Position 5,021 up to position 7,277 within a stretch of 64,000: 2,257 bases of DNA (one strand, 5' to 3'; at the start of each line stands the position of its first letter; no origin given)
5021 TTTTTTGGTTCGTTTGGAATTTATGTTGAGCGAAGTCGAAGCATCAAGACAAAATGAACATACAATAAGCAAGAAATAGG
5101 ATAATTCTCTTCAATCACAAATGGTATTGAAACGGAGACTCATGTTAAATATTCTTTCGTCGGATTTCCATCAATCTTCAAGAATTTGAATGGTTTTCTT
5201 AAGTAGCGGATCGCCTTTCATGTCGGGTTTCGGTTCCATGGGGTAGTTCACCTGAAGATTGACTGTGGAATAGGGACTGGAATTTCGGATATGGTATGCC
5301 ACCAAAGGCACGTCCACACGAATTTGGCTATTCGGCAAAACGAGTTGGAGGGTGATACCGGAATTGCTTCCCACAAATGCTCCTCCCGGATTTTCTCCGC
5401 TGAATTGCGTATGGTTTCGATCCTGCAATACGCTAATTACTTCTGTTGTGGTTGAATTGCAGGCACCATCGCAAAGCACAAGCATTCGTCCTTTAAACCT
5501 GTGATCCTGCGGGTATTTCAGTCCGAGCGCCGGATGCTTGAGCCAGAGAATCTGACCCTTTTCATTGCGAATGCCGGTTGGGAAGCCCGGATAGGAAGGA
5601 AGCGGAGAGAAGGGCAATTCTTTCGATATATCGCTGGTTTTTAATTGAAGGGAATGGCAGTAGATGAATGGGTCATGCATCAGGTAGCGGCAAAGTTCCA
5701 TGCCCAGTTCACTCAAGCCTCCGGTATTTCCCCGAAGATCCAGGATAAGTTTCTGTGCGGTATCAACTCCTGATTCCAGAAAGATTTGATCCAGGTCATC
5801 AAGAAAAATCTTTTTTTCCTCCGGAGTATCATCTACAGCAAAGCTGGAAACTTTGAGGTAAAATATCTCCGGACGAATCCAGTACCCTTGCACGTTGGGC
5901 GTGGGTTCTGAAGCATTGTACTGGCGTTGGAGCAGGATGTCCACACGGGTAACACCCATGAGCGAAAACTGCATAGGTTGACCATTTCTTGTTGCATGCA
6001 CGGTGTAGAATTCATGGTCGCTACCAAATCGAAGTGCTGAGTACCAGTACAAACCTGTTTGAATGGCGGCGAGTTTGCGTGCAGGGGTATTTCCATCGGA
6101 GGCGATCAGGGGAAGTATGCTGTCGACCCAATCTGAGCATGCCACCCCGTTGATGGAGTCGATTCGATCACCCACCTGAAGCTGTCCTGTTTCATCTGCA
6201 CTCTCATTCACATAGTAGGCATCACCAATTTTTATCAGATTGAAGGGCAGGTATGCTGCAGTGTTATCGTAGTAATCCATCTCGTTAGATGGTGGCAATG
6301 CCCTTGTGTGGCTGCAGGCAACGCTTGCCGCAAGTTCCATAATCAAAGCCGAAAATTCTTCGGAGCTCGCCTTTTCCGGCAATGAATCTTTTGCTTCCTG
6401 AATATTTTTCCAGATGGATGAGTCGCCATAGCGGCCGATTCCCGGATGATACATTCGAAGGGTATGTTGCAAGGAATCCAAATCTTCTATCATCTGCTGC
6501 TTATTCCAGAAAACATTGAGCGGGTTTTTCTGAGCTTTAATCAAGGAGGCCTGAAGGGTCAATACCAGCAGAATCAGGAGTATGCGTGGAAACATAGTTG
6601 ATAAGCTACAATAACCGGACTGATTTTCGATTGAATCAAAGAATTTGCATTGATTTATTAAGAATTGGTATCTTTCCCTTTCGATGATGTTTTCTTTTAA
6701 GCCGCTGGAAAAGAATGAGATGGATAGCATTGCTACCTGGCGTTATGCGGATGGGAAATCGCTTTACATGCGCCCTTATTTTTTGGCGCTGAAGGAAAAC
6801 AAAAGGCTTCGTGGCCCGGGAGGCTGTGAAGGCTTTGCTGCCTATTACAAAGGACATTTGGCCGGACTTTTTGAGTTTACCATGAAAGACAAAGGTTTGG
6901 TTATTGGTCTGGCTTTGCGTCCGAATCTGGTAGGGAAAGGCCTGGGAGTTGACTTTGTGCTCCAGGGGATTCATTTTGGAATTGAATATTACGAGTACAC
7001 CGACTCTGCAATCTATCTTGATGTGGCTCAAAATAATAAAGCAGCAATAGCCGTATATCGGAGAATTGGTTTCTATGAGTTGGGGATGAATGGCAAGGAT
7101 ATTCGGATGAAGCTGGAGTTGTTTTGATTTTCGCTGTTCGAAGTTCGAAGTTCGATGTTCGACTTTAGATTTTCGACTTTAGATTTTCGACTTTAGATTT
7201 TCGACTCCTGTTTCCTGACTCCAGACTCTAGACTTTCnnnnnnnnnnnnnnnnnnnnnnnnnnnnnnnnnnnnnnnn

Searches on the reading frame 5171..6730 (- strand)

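Call 87: search_protein_families(library=pfam, proteins=[window:5171-6730:-], max_evalue=0.00001)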
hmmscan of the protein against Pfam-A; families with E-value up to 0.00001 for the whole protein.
window:5171-6730:- (519 aa): 1 family
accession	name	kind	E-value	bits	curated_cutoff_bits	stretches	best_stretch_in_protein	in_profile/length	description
PF03572.23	Peptidase_S41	-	7.8e-11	42.3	24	1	289-454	2-127/165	Peptidase family S41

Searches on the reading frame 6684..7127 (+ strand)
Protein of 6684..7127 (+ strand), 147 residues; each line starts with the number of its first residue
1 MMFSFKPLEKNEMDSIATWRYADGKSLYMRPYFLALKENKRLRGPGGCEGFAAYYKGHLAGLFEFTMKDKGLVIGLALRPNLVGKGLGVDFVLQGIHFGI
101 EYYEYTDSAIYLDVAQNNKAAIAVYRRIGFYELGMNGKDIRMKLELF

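Call 87: search_protein_families(library=pfam, proteins=[window:6684-7127:+], max_evalue=0.00001)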
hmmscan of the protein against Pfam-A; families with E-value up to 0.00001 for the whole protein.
window:6684-7127:+ (147 aa): 1 family
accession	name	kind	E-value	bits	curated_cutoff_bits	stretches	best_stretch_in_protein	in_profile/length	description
PF00583.31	Acetyltransf_1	-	2.4e-09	37.9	20.7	1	23-130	11-116/116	Acetyltransferase (GNAT) family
